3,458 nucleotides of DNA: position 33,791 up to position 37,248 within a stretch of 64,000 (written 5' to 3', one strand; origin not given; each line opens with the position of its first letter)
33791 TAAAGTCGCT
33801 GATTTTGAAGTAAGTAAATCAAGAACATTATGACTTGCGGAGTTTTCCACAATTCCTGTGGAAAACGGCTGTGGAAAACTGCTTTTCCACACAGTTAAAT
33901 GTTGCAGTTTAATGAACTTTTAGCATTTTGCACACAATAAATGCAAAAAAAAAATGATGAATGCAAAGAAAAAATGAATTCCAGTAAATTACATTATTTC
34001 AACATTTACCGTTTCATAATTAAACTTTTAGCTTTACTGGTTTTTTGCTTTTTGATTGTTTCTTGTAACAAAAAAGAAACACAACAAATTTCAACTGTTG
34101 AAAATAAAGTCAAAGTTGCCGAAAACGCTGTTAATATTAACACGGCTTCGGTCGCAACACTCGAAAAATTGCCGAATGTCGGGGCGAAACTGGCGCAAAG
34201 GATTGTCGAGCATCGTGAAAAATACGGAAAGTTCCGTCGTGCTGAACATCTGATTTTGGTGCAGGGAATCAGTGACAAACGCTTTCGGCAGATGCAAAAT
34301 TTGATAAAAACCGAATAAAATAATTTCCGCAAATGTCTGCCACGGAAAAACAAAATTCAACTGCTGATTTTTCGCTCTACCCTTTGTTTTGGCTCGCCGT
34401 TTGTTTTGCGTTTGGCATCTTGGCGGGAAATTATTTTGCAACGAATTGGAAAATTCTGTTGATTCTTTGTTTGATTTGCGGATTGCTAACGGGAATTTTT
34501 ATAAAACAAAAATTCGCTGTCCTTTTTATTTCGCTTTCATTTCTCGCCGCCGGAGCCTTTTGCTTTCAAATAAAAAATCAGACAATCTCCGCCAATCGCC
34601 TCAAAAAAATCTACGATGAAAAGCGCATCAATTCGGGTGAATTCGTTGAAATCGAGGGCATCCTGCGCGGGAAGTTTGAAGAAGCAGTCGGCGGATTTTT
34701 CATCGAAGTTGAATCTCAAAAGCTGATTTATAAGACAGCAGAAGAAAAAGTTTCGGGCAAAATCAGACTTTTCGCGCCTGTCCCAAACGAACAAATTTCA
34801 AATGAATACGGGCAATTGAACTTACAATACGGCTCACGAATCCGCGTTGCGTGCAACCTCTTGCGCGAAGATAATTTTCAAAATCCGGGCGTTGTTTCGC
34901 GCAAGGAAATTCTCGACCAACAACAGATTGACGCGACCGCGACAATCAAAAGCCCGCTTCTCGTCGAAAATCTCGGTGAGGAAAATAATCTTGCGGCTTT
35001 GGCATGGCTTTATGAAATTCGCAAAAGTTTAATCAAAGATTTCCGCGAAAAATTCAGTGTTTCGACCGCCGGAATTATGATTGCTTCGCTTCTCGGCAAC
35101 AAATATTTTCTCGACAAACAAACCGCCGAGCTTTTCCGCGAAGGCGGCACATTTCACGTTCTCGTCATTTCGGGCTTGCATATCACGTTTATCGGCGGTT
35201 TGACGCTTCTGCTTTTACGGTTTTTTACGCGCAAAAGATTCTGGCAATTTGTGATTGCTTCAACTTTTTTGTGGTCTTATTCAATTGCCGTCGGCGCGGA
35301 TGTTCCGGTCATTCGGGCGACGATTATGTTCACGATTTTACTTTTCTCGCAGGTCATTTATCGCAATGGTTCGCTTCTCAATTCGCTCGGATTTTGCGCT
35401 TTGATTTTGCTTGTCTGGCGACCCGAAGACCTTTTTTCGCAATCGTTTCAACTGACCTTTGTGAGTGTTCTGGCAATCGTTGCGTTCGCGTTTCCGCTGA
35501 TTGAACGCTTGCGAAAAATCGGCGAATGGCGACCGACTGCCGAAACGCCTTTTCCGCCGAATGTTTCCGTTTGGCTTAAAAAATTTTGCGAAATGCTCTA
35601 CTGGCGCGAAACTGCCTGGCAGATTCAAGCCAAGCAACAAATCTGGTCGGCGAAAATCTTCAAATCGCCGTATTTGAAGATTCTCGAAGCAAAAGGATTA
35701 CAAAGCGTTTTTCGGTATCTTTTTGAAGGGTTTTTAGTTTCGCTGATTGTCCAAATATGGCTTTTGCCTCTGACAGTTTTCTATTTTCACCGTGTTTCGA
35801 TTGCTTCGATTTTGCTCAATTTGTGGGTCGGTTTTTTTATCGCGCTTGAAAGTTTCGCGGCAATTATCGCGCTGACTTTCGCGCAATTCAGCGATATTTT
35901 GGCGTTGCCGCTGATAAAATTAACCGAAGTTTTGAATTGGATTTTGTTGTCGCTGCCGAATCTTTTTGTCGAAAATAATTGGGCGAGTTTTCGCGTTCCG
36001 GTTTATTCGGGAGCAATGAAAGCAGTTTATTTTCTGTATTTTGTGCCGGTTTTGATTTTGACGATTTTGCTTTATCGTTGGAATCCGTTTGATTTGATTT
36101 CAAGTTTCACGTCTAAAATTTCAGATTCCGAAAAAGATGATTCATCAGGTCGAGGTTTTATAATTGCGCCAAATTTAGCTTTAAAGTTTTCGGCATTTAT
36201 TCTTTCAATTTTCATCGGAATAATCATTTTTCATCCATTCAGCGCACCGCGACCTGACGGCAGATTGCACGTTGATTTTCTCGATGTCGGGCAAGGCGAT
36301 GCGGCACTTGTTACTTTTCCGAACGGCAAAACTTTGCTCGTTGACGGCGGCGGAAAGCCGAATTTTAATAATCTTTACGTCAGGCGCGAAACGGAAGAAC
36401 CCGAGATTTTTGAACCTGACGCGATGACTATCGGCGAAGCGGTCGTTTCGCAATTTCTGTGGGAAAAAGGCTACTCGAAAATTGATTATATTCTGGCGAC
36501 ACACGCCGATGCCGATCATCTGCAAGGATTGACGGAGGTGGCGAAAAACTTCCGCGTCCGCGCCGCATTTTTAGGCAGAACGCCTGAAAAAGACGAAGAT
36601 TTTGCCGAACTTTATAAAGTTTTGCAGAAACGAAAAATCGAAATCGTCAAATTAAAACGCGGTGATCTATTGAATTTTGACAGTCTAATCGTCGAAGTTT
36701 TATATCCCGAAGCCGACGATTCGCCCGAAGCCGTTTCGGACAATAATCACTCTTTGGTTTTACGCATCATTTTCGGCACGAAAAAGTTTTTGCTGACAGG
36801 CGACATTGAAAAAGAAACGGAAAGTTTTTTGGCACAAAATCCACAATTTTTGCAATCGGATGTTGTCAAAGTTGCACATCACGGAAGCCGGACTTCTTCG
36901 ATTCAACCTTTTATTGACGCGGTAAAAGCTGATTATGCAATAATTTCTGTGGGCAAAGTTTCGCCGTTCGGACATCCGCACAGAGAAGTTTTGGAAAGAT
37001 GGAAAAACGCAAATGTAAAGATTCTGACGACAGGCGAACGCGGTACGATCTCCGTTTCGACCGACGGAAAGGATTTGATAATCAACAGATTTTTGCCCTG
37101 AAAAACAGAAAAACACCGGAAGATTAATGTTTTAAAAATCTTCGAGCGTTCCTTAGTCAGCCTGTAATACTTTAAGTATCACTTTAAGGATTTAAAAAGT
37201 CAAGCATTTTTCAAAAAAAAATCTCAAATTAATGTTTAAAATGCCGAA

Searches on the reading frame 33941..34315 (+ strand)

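Call 40: search_protein_families(library=ncbifam, proteins=[window:33941-34315:+])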
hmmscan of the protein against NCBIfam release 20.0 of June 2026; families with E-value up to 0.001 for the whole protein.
window:33941-34315:+ (125 aa): 3 families
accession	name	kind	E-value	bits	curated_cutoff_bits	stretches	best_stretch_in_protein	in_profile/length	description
TIGR01259.1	comE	subfamily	1.9e-15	56.9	152.35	1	38-122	34-118/120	comEA protein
TIGR00426.1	TIGR00426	subfamily_domain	2.5e-14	53.1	53.1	1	63-121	7-66/69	competence protein ComEA helix-hairpin-helix repeat region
TIGR00084.2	ruvA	equivalog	0.00087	19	85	0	58-100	96-139/202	Holliday junction branch migration protein RuvA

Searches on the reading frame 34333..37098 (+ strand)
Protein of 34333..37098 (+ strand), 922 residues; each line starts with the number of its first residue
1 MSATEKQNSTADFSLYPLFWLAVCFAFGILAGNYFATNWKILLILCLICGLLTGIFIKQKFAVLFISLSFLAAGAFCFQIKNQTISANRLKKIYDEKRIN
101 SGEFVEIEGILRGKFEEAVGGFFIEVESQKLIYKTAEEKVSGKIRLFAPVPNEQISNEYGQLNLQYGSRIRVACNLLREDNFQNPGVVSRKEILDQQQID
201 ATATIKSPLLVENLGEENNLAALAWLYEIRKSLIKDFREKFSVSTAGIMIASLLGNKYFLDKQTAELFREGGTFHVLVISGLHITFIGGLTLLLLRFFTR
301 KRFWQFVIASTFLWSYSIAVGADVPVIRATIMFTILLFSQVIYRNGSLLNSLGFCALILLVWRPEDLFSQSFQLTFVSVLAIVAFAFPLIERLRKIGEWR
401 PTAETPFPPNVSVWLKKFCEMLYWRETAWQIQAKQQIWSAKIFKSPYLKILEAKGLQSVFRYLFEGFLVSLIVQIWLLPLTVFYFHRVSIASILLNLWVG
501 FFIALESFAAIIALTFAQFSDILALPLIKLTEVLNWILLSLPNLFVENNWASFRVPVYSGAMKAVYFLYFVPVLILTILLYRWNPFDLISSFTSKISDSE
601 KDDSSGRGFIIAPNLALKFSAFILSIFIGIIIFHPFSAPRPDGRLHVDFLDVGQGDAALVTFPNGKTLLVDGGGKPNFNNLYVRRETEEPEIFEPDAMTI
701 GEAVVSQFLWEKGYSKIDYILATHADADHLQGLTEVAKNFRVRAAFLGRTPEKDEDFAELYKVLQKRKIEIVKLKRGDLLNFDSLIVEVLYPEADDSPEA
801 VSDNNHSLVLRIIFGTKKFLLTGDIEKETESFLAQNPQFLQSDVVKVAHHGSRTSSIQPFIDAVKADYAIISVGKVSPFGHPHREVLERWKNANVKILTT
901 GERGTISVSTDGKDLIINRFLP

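Call 40: search_protein_families(library=ncbifam, proteins=[window:34333-37098:+])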
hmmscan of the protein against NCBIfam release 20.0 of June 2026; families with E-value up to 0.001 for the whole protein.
window:34333-37098:+ (922 aa): 7 families
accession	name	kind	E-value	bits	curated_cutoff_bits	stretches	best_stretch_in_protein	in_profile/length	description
TIGR00361.1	ComEC_Rec2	equivalog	2.2e-74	250.8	190.05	2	441-904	273-663/663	DNA internalization-related competence protein ComEC/Rec2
NF008580.0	PRK11539.1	equivalog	3.1e-49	168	969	2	621-919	479-737/758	ComEC family protein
NF049846.1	blaAHM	exception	2.1e-23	82.7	590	1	701-918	95-303/304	AHM family subclass B3-like metallo-beta-lactamase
TIGR00360.1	ComEC_N-term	subfamily_domain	2.9e-17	63.5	36.5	1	274-391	2-119/171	ComEC/Rec2-related protein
NF045979.1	ComEC_MAG0480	equivalog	1.2e-12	47.4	150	1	258-388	207-338/461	MAG0480 family ComEC-like protein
NF041809.1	Avs1a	equivalog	3.2e-10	39.3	420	1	803-889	251-340/387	AVAST type 1 anti-phage system MBL fold metallo-hydrolase Avs1a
NF058524.1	6A-MBL_enzyme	equivalog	2.2e-09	36.9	220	1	651-736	3-76/346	anti-phage 6A-MBL system MBL-fold protein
